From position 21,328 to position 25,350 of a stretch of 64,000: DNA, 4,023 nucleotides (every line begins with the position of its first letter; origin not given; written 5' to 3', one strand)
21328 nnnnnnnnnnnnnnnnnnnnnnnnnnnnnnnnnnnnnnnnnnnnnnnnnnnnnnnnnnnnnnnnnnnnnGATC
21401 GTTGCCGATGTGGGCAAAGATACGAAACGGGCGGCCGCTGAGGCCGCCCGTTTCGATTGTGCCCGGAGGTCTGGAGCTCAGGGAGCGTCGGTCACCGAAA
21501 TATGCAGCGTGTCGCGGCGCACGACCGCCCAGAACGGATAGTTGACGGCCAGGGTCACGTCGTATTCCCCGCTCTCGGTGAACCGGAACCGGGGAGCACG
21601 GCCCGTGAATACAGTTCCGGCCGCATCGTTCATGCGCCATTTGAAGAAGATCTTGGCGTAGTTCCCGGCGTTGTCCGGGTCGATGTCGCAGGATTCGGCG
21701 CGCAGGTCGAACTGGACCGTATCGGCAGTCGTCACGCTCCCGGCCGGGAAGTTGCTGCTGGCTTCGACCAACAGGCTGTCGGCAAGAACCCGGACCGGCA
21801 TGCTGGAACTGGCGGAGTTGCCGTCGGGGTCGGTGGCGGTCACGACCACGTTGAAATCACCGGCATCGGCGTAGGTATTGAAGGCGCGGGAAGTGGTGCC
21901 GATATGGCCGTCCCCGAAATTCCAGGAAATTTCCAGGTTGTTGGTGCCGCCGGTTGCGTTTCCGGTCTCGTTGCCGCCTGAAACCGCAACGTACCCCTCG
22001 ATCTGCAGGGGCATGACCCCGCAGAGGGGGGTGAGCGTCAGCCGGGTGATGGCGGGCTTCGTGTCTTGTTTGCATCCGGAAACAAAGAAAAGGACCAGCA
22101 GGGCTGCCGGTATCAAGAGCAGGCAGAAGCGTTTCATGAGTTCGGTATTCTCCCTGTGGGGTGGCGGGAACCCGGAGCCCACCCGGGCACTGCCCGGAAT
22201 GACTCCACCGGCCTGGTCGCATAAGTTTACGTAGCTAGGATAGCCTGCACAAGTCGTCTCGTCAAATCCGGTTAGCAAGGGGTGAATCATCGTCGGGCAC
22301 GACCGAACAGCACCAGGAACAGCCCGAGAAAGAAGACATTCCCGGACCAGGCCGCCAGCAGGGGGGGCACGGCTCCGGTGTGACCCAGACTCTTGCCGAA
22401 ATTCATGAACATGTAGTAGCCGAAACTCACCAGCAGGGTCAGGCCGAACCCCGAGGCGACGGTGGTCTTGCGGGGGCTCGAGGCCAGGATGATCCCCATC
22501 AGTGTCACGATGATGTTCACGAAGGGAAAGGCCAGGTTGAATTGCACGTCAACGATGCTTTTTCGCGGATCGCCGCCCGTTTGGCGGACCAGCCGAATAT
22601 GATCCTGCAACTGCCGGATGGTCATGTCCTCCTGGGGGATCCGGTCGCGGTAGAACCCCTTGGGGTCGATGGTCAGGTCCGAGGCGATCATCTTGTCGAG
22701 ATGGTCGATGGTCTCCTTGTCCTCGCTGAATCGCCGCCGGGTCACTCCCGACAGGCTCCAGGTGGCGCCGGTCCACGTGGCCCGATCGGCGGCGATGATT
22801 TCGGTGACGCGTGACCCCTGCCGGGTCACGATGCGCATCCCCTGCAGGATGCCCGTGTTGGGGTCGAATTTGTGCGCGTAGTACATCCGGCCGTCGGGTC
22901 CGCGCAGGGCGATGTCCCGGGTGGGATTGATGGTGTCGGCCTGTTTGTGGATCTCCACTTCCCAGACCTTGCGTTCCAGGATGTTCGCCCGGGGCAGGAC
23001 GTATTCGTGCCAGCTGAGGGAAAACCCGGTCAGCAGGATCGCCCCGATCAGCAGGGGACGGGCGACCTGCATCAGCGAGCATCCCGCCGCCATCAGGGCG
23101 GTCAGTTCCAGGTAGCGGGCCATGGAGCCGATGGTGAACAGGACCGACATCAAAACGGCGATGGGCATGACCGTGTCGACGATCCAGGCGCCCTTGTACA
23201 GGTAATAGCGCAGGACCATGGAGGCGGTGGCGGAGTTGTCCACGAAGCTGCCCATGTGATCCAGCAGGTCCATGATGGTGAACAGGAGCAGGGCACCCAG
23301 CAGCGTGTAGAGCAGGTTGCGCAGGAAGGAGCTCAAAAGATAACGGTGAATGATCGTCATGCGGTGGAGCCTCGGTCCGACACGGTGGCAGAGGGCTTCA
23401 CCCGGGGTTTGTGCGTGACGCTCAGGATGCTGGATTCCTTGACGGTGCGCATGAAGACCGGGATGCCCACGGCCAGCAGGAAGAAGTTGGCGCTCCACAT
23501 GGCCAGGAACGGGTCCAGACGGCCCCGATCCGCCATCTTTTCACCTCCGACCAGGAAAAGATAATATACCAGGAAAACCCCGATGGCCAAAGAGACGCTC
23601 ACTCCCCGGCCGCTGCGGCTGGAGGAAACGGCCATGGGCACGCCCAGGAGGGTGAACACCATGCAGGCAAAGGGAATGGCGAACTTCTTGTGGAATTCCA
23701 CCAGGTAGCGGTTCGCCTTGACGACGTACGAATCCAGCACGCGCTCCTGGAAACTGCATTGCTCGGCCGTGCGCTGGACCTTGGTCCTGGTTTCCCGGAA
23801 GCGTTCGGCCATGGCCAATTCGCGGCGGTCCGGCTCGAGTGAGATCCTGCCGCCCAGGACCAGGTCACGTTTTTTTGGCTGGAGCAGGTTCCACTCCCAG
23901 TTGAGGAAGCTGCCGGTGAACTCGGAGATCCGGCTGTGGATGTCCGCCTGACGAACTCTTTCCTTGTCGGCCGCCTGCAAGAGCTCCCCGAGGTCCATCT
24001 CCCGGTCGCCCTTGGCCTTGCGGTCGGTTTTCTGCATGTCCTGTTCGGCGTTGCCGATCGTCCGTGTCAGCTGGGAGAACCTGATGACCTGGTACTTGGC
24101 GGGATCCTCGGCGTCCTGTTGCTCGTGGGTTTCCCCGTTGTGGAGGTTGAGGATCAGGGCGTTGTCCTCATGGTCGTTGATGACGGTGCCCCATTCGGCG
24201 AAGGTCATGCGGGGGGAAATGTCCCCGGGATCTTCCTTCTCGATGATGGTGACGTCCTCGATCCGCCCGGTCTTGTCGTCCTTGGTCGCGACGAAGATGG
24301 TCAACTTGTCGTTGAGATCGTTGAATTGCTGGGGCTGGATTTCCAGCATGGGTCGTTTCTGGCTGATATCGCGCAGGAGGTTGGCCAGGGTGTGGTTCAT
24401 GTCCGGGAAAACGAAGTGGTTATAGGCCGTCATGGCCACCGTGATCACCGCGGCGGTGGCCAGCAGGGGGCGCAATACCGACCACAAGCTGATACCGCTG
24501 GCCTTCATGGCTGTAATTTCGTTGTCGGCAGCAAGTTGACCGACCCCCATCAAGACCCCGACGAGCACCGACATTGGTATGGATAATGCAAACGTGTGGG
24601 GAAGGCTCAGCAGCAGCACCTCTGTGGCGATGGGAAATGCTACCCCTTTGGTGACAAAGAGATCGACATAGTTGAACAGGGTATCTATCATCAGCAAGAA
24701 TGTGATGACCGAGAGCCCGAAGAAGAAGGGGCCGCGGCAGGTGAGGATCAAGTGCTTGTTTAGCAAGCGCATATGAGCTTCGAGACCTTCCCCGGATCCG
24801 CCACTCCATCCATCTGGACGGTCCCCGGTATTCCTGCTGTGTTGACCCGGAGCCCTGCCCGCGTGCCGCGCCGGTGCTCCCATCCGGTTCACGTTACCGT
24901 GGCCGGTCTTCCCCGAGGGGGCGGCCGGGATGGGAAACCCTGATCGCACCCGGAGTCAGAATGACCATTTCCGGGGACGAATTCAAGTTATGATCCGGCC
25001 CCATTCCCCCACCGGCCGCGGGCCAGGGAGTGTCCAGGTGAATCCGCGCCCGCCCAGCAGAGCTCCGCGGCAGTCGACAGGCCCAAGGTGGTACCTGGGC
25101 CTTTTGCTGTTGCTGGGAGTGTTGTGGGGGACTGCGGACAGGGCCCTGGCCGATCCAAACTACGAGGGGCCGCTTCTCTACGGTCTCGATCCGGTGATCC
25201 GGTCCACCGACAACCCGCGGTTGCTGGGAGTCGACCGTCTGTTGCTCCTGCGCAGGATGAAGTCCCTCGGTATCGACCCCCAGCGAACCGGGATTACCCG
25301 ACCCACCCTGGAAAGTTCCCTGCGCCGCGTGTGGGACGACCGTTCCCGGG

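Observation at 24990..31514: SprA/Sov-type T9SS translocon in a high-GC genome with Proteobacteria-style HprK/PTS-Ntr and sigma-54 organisation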

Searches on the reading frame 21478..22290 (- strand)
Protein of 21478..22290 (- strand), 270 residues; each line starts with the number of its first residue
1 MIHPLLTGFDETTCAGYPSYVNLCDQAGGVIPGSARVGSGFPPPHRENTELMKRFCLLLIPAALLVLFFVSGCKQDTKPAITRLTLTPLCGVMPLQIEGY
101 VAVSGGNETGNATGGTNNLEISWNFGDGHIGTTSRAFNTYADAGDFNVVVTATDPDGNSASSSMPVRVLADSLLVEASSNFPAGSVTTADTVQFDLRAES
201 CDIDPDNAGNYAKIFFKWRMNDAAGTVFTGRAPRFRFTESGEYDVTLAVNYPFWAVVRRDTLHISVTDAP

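Call 10: search_protein_families(library=ncbifam, proteins=[window:21478-22290:-], max_evalue=0.01)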
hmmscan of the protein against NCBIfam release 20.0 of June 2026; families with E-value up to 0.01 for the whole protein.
window:21478-22290:- (270 aa): 2 families
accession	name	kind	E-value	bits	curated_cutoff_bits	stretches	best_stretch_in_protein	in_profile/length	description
TIGR00864.1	PCC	subfamily_domain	0.00042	16.8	1861.4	1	116-178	1423-1486/2700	polycystin cation channel protein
NF058578.1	CPR_pilus_PamR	equivalog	0.0023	16.8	300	1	113-160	175-230/297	pilus system RbmA-like protein PamR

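Call 11: search_protein_families(library=pfam, proteins=[window:21478-22290:-], max_evalue=0.05)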
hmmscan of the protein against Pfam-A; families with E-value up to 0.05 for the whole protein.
window:21478-22290:- (270 aa): 2 families
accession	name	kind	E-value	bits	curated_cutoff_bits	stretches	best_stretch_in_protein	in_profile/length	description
PF18911.6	PKD_4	-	3.6e-13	49.8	27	2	113-163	29-80/85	PKD domain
PF00801.26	PKD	-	3.4e-12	46.6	23.5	2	116-162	27-75/80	PKD domain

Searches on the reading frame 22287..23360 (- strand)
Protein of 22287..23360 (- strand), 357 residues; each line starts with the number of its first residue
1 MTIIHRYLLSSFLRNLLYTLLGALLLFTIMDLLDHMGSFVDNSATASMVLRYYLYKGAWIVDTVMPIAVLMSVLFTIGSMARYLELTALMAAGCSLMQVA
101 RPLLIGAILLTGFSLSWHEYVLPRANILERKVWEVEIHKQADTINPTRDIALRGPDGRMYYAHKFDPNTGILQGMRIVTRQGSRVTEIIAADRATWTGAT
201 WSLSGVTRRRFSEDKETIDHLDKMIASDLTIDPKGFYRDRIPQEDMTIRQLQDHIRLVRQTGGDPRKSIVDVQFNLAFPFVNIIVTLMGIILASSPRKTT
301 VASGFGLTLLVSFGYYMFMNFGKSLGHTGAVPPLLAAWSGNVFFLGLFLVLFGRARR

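Call 10: search_protein_families(library=ncbifam, proteins=[window:22287-23360:-], max_evalue=0.01)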
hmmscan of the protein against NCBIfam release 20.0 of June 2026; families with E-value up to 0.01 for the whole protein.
window:22287-23360:- (357 aa): 2 families
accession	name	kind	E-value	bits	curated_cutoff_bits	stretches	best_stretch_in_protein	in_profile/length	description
TIGR04408.1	LptG_lptG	equivalog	1.6e-63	214.4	240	1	3-354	1-350/351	LPS export ABC transporter permease LptG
TIGR04407.1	LptF_YjgP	equivalog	4.2e-34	117.8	230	1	3-352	1-345/347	LPS export ABC transporter permease LptF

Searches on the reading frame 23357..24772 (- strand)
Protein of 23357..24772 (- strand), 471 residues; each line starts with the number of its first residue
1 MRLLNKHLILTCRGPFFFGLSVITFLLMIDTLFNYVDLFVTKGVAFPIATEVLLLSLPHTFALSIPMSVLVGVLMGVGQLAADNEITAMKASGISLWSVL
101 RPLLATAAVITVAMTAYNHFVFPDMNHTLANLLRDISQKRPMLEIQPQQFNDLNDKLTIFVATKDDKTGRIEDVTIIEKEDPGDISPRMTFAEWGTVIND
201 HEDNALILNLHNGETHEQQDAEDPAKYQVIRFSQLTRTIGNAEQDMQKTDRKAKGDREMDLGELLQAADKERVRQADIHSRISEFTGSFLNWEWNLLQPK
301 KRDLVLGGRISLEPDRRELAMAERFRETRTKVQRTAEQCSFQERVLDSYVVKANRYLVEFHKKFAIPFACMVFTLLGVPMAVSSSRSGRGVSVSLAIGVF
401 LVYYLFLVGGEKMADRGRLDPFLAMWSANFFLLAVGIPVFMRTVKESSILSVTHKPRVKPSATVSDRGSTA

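Call 10: search_protein_families(library=ncbifam, proteins=[window:23357-24772:-], max_evalue=0.01)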
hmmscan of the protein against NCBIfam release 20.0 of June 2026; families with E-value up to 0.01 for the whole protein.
window:23357-24772:- (471 aa): 2 families
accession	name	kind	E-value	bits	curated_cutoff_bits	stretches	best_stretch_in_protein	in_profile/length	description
TIGR04407.1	LptF_YjgP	equivalog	5.7e-70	235.7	230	2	7-285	5-272/347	LPS export ABC transporter permease LptF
TIGR04408.1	LptG_lptG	equivalog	9.3e-41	139.6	240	2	7-189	5-185/351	LPS export ABC transporter permease LptG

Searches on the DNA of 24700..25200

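Call 63: search_rna_families(source=window, start=24700, end=25200, threshold=evalue, max_evalue=10)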
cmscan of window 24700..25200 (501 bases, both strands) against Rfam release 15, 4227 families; matches with E-value up to 10: 5.
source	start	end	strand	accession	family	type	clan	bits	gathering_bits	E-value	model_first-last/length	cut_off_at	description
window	24984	25016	-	RF01107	SBRMV1_UPD-PKf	Cis-reg;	-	18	39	1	1-27/27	no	Pseudoknot of upstream pseudoknot domain (UPD) of the 3'UTR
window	24875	24960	-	RF04232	mir-9318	Gene; miRNA;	-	14.6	90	4.1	1-76/76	no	mir-9318 microRNA precursor family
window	24700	24727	-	RF03462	mir-4677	Gene; miRNA;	-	14.2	80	7.5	1-28/59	3'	mir-4677 microRNA precursor family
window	24972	25036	-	RF01090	RF_site4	Cis-reg; frameshift_element;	-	14.1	45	9.5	1-66/66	no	Edr gene ribosomal frameshift signal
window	24884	24932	-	RF01679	P36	Gene; sRNA;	-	13.2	36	5.7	1-61/61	no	Pseudomonas sRNA P36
